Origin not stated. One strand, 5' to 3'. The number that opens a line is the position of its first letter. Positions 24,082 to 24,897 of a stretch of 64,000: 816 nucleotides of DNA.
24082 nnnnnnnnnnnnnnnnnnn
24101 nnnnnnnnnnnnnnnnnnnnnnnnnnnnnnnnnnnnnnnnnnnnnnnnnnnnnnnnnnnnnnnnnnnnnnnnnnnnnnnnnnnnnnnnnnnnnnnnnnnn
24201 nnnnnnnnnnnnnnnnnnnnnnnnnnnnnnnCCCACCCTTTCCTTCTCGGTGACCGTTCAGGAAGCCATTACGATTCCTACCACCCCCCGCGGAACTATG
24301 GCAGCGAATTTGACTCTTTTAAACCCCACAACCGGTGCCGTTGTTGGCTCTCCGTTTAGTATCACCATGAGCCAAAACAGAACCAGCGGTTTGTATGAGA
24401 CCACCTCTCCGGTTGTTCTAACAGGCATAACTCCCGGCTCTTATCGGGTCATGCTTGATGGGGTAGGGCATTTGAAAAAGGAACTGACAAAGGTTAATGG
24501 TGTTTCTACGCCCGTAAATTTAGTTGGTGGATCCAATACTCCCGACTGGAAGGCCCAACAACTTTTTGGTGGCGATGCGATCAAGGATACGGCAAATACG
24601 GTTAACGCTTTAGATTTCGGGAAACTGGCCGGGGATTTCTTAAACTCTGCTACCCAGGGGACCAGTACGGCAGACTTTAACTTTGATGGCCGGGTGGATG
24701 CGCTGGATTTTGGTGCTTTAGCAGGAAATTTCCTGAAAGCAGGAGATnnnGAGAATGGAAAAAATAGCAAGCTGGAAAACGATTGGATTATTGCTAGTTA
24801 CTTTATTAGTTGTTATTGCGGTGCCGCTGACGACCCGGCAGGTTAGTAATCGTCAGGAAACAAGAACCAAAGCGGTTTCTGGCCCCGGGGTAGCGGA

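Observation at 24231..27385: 520-bp near-identical direct repeat giving two adjacent cohesin genes the same C-terminal Ig-like + dockerin module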

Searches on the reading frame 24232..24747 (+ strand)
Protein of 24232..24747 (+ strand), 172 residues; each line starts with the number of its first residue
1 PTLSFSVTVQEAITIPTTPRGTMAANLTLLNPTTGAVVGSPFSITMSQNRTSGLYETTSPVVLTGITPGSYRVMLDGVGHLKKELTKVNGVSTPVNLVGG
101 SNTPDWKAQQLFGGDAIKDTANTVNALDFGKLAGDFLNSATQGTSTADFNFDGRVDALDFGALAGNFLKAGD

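Call 7: search_protein_families(library=pfam, proteins=[window:24232-24747:+], max_evalue=0.01)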
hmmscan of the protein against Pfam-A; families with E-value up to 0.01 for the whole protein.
window:24232-24747:+ (172 aa): 1 family
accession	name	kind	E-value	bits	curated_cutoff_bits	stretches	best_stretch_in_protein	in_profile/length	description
PF00404.24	Dockerin_1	-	4.6e-05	24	22.9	1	122-163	8-52/57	Dockerin type I domain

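Call 11: find_homologous_proteins(query=window:24232-24747:+, max_evalue=0.001)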
Query window:24232-24747:+: 409 candidates shared short words with the query, none scored E <= 0.001.

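Call 13: find_related_loci(query=window:24232-24747:+, collection=genome_contigs, flank=10000)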
Query window:24232-24747:+ (172 aa) in genome_contigs; peptide patterns used: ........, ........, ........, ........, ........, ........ (x = any residue, [..] = any of these).
242 stretches matched a pattern; 15 encode a relative of the query (tblastn E <= 1e-3); 14 distinct loci.
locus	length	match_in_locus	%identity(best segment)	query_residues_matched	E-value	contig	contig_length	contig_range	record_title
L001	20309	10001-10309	40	63-172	6e-11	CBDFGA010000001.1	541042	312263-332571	MAG: Chthonomonadaceae bacterium isolate 4bc0a2eb-4c21-4aa7-a952-4a750245c9a1 genome assembly, contig: contig_1, whole g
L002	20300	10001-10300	36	65-171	4e-8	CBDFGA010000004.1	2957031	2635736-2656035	MAG: Chthonomonadaceae bacterium isolate 4bc0a2eb-4c21-4aa7-a952-4a750245c9a1 genome assembly, contig: contig_4, whole g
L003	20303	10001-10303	41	63-171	4e-8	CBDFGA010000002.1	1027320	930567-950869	MAG: Chthonomonadaceae bacterium isolate 4bc0a2eb-4c21-4aa7-a952-4a750245c9a1 genome assembly, contig: contig_2, whole g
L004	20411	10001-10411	36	42-171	5e-8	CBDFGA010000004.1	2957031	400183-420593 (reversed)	MAG: Chthonomonadaceae bacterium isolate 4bc0a2eb-4c21-4aa7-a952-4a750245c9a1 genome assembly, contig: contig_4, whole g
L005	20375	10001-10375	34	40-171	9e-8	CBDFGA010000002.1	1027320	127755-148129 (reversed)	MAG: Chthonomonadaceae bacterium isolate 4bc0a2eb-4c21-4aa7-a952-4a750245c9a1 genome assembly, contig: contig_2, whole g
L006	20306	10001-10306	36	63-172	2e-7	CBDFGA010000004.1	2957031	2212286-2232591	MAG: Chthonomonadaceae bacterium isolate 4bc0a2eb-4c21-4aa7-a952-4a750245c9a1 genome assembly, contig: contig_4, whole g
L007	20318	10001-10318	38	63-171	2e-7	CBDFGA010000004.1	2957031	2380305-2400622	MAG: Chthonomonadaceae bacterium isolate 4bc0a2eb-4c21-4aa7-a952-4a750245c9a1 genome assembly, contig: contig_4, whole g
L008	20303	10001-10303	37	63-171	2e-7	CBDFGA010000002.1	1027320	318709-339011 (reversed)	MAG: Chthonomonadaceae bacterium isolate 4bc0a2eb-4c21-4aa7-a952-4a750245c9a1 genome assembly, contig: contig_2, whole g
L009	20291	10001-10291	39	63-167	5e-7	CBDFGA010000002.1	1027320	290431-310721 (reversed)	MAG: Chthonomonadaceae bacterium isolate 4bc0a2eb-4c21-4aa7-a952-4a750245c9a1 genome assembly, contig: contig_2, whole g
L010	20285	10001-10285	37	69-171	5e-7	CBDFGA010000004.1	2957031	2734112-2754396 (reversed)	MAG: Chthonomonadaceae bacterium isolate 4bc0a2eb-4c21-4aa7-a952-4a750245c9a1 genome assembly, contig: contig_4, whole g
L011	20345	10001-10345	33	43-171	8e-7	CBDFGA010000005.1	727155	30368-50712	MAG: Chthonomonadaceae bacterium isolate 4bc0a2eb-4c21-4aa7-a952-4a750245c9a1 genome assembly, contig: contig_5, whole g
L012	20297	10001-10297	39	66-171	1e-6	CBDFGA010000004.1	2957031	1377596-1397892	MAG: Chthonomonadaceae bacterium isolate 4bc0a2eb-4c21-4aa7-a952-4a750245c9a1 genome assembly, contig: contig_4, whole g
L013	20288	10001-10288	35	69-171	2e-6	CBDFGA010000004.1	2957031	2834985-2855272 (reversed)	MAG: Chthonomonadaceae bacterium isolate 4bc0a2eb-4c21-4aa7-a952-4a750245c9a1 genome assembly, contig: contig_4, whole g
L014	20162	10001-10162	48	122-171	8e-6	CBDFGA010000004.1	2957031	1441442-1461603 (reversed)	MAG: Chthonomonadaceae bacterium isolate 4bc0a2eb-4c21-4aa7-a952-4a750245c9a1 genome assembly, contig: contig_4, whole g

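Call 17: search_protein_representatives(protein=window:24232-24747:+)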
Query: 172 residues. Proteins with E-value up to 0.001 (for the whole library): 145; up to 1e-10: 12; up to 1e-30: 2. The best 145 are listed.
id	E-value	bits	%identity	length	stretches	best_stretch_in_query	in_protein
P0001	5.1e-107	371.2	88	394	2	1-172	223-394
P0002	7.0e-104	361.0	100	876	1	1-172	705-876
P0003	2.8e-19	85.9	45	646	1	2-172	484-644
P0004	3.4e-17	79.1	43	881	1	2-172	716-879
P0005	4.8e-13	65.6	42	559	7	122-171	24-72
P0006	5.6e-13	65.4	42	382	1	37-167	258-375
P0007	5.7e-13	65.4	43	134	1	43-171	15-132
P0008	1.1e-11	61.2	45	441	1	45-172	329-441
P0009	1.4e-11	60.9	42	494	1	30-172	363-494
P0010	1.4e-11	60.8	38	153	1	26-172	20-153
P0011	2.2e-11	60.2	45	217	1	53-172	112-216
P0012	9.3e-11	58.2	42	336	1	63-172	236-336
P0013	1.7e-10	57.4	42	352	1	28-171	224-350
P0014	2.0e-10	57.1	40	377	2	23-172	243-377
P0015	3.4e-10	56.4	46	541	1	63-172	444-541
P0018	6.1e-10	55.5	39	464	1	35-172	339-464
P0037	3.2e-07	46.7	45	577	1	57-172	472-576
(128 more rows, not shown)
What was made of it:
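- Tried and rejected: The exhaustive search (call 17) replaced it.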

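Call 24: list_cluster_members(proteins=[P0001, P0002, P0003, P0004, P0006, P0007, P0008, P0009, P0010, P0011])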
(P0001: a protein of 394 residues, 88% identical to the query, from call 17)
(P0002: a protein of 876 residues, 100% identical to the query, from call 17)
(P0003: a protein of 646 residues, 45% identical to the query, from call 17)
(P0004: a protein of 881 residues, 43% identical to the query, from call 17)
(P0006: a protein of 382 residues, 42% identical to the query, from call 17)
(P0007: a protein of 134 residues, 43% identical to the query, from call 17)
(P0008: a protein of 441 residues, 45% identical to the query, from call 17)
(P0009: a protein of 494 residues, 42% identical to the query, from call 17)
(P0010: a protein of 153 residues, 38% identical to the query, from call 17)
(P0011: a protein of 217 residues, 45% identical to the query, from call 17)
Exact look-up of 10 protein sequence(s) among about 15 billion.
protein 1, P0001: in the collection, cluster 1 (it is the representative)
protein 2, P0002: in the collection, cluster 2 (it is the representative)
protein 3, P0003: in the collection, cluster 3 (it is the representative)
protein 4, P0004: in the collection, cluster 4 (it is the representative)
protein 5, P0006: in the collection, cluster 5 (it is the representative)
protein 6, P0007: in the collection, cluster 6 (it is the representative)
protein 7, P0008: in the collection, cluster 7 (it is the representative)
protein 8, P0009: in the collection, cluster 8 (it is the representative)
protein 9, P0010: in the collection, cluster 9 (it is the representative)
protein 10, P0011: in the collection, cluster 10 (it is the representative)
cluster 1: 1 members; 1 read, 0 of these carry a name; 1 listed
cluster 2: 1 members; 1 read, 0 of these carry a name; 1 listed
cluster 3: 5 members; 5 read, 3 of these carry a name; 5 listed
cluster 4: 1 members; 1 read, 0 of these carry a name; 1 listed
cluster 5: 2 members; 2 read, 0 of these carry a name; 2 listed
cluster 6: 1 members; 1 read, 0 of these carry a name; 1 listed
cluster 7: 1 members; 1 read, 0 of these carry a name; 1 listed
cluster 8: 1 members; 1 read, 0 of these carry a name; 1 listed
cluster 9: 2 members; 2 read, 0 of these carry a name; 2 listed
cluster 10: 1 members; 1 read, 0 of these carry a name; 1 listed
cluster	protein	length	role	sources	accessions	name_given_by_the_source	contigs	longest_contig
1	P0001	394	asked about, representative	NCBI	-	-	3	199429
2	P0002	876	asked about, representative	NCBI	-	-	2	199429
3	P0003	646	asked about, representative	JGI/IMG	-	hypothetical protein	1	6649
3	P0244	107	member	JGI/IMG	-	hypothetical protein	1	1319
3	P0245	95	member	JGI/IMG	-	hypothetical protein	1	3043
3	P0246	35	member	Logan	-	-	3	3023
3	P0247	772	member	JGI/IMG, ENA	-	-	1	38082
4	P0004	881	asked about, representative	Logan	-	-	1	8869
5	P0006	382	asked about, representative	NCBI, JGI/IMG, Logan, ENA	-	-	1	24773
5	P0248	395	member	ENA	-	-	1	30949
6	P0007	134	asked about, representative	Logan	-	-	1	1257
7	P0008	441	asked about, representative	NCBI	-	-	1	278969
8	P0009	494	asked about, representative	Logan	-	-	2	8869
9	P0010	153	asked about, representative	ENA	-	-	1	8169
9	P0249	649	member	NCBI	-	-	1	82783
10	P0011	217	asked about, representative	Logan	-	-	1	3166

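Call 25: find_encoding_contigs(protein=P0004, flank=10000, max_places=6)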
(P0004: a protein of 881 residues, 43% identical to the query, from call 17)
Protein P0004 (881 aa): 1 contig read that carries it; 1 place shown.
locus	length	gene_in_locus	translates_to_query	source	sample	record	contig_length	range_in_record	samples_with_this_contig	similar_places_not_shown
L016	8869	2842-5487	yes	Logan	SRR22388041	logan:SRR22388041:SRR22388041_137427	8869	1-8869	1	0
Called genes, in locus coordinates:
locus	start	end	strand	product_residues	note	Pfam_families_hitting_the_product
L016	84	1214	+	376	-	PF13173:AAA_14, PF13635:DUF4143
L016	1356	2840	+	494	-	-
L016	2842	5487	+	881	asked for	PF00963:Cohesin, PF14292:SusE (faint), PF19077:Big_13 (faint), PF25788:Ig_Rha78A_N (weak), PF00041:fn3, PF16656:Pur_ac_phosph_N (weak)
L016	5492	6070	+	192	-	PF00963:Cohesin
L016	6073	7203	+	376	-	PF00963:Cohesin, PF17936:Big_6 (weak), PF19077:Big_13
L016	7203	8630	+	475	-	PF01229:Glyco_hydro_39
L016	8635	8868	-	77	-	?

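Call 26: find_encoding_contigs(protein=P0002, flank=10000, max_places=6)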
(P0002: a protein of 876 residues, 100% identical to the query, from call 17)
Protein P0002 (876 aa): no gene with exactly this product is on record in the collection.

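Call 28: find_encoding_contigs(protein=P0006, flank=8000, max_places=3)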
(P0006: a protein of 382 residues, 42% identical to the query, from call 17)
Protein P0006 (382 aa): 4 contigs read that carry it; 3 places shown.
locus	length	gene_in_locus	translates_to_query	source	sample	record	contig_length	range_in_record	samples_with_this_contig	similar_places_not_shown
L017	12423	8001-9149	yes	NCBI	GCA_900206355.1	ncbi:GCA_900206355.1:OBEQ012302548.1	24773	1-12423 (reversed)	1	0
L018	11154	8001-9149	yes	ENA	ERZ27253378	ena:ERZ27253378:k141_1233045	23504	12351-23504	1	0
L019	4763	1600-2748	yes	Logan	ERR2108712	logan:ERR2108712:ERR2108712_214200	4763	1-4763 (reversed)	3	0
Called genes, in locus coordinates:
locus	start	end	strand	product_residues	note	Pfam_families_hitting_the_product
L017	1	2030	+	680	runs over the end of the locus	PF04932:Wzy_C (weak), PF07719:TPR_2 (faint), PF13424:TPR_12 (faint), PF00515:TPR_1 (faint), PF13432:TPR_16 (weak), PF21033:RMD1-3 (weak), PF13414:TPR_11, PF14559:TPR_19 (weak), +3 more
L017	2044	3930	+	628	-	PF22842:Pel9A-like_beta_helix, PF21231:GH141_M (faint), PF05048:NosD (faint), PF13229:Beta_helix (weak)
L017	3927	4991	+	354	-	-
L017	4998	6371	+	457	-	PF14885:GHL15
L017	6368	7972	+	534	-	-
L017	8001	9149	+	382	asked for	PF00404:Dockerin_1 (weak)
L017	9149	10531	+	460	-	PF00041:fn3 (weak), PF16656:Pur_ac_phosph_N (weak), PF00404:Dockerin_1 (weak)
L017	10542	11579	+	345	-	-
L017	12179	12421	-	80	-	?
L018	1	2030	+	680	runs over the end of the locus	PF04932:Wzy_C (weak), PF07719:TPR_2 (faint), PF13424:TPR_12 (faint), PF00515:TPR_1 (faint), PF13432:TPR_16 (weak), PF14559:TPR_19 (weak), PF13414:TPR_11, PF14559:TPR_19 (weak), +2 more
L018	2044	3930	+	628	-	PF22842:Pel9A-like_beta_helix, PF21231:GH141_M (faint), PF05048:NosD (faint), PF13229:Beta_helix (weak)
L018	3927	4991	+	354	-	-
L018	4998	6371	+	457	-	PF14885:GHL15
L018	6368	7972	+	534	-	-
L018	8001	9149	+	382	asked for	PF00404:Dockerin_1 (weak)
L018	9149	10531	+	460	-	PF00041:fn3 (weak), PF16656:Pur_ac_phosph_N (weak), PF00404:Dockerin_1 (weak)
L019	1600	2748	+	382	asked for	PF00404:Dockerin_1 (weak)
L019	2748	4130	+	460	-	PF00041:fn3 (weak), PF16656:Pur_ac_phosph_N (weak), PF00404:Dockerin_1 (weak)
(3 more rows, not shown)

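Call 29: find_encoding_contigs(protein=P0247, flank=8000, max_places=3)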
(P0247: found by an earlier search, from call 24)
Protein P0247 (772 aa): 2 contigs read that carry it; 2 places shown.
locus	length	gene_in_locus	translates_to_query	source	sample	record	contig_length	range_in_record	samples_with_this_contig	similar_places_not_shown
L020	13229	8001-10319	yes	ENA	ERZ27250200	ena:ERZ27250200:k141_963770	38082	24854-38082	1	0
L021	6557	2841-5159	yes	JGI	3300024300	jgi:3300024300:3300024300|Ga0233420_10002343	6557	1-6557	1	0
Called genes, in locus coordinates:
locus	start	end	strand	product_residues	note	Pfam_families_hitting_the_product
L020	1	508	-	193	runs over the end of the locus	-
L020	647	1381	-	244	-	-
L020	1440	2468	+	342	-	PF00486:Trans_reg_C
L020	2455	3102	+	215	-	-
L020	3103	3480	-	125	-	PF16320:Ribosomal_L12_N, PF00542:Ribosomal_L12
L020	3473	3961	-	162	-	PF00466:Ribosomal_L10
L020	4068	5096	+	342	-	-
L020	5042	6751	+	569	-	PF22842:Pel9A-like_beta_helix (weak), PF21231:GH141_M, PF13229:Beta_helix (weak)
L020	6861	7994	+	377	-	-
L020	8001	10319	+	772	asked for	PF25788:Ig_Rha78A_N, PF00041:fn3, PF16656:Pur_ac_phosph_N (weak)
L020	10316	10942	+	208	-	PF00963:Cohesin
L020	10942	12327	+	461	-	-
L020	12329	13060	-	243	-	PF00041:fn3 (weak)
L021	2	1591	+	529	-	?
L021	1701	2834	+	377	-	-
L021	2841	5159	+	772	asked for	PF25788:Ig_Rha78A_N, PF00041:fn3, PF16656:Pur_ac_phosph_N (weak)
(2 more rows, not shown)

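Call 30: find_encoding_contigs(protein=P0008, flank=8000, max_places=3)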
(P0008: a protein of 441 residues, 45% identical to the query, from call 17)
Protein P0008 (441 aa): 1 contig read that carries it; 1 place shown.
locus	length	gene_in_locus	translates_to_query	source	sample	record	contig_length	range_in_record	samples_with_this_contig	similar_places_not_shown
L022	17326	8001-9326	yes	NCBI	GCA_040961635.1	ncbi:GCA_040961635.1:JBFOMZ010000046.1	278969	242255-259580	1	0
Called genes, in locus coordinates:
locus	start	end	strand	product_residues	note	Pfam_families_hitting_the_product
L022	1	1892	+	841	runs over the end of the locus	-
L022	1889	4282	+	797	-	-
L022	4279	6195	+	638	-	-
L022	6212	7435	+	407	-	-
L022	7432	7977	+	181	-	PF00963:Cohesin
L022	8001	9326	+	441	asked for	PF00963:Cohesin, PF00041:fn3, PF16656:Pur_ac_phosph_N (weak), PF00404:Dockerin_1 (weak)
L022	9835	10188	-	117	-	-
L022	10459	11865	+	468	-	PF01229:Glyco_hydro_39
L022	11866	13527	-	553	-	PF13440:Polysacc_synt_3, PF03023:MurJ, PF01554:MatE (weak)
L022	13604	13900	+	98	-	PF01649:Ribosomal_S20p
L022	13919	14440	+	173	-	PF05137:PilN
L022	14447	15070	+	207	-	PF04350:PilO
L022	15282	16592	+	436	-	PF16656:Pur_ac_phosph_N, PF19077:Big_13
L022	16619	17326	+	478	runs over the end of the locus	-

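Call 46: search_solved_structures(query=A1, max_evalue=1, show_alignments=2)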
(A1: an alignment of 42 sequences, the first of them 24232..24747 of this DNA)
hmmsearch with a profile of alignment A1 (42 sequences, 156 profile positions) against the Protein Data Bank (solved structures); distinct sequences matched with E-value up to 1: 40.
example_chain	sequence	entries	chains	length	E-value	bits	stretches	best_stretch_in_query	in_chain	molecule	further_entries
4u3s_B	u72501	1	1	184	2.4e-11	47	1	43-153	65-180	Cellulosomal scaffoldin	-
4wi0_B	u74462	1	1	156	3.2e-11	46.6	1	43-152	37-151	Cellulosomal scaffoldin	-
2b59_B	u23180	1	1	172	2.3e-10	43.9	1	39-153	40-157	Cellulosomal scaffolding protein A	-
3kcp_A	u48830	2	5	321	1e-09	41.7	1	40-153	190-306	Cellulosomal-scaffolding protein A | Cellulosome anchoring protein cohesin region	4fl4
5g5d_B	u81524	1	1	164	3.4e-09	40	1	39-153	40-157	CELLULOSOMAL-SCAFFOLDING PROTEIN A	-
2y3n_B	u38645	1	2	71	4.9e-09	39.5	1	97-153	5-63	CELLULOSOMAL FAMILY-48 PROCESSIVE GLYCOSIDE HYDROLASE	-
5k39_B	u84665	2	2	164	4.2e-08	36.5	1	40-151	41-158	Dockerin module from a protein of unknown function | Ig domain protein group 2 domain protein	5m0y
8x39_A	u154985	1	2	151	1.2e-06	31.8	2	96-148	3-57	Serine protease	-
4fl4_A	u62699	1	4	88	1.2e-06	31.8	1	98-147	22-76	Glycoside hydrolase family 9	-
8x3a_A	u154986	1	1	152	1.3e-06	31.7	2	96-148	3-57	Serine protease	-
1daq_A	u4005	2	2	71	1.3e-06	31.7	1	98-148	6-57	ENDOGLUCANASE SS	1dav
2mte_A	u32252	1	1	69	1.3e-06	31.6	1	98-148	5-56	Cellulose 1,4-beta-cellobiosidase (reducing end) CelS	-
2yik_A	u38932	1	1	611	1.9e-06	31.1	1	94-147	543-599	ENDOGLUCANASE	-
4cj0_A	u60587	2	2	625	2e-06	31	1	91-147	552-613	ENDOGLUCANASE D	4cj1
1clc_A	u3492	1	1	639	2.2e-06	30.9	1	91-147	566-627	ENDOGLUCANASE CELD; EC: 3.2.1.4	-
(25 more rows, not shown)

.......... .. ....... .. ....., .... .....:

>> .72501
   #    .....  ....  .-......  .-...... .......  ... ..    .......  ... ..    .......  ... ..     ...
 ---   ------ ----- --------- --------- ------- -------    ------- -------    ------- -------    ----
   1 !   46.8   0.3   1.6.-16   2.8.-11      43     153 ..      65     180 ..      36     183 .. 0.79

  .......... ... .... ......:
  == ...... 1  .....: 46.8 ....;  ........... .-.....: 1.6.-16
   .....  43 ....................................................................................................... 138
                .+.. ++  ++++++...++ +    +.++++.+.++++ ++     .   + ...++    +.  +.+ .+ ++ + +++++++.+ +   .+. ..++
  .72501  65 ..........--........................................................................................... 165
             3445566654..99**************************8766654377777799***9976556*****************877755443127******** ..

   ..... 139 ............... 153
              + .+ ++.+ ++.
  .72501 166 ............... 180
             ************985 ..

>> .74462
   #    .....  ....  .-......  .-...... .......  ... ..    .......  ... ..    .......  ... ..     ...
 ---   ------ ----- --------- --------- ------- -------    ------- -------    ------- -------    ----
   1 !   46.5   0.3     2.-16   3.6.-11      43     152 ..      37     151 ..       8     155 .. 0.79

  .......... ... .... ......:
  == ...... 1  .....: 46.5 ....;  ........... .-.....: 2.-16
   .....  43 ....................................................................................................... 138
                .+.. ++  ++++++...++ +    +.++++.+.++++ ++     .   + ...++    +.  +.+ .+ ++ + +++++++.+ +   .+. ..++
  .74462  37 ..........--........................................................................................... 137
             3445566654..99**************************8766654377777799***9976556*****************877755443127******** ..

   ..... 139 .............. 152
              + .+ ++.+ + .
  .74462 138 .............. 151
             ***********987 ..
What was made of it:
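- On Dockerin (Pfam PF00404); XDoc dyad of type II dockerins: The profile alignment to XDoc chains spans both parts (profile positions 39-153, E 2e-11 to 4e-8, call 46).
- A profile of 42 family members hits X-Doc chains 4u3s_B (E 2.4e-11), 4wi0_B, 2b59_B (2.3e-10), 3kcp_A, 5g5d_B and 5k39_B over profile positions 39-153 (call 46).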

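Call 48: predict_structure(alignment_id=A1)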
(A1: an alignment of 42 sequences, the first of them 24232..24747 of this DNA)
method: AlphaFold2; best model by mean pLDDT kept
length: 172 residues; sequences in the alignment: 42
mean_pLDDT: 94.8   pTM: 0.89
mean pLDDT of the five models: 94.8, 94.8, 94.7, 94.6, 94.1
residues with pLDDT >= 90: 151; 70-90: 19; 50-70: 2; < 50: 0
segments of 3 or more residues with pLDDT < 50: none
pLDDT, mean of each block of 10 residues (from residue 1): 97 77 97 97 96 95 98 98 96 97 96 94 96 92 92 95 97 96
secondary structure, 60 per line:
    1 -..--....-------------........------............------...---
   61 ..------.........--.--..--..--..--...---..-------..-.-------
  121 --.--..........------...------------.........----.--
elements in order: E6-9 E23-30 E37-48 E55-57 E69-77 E95-97 H126-135 H157-165
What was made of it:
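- On Dockerin (Pfam PF00404); XDoc dyad of type II dockerins: The model has two helices (126-135 and 157-165), each preceded by a loop (call 48).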
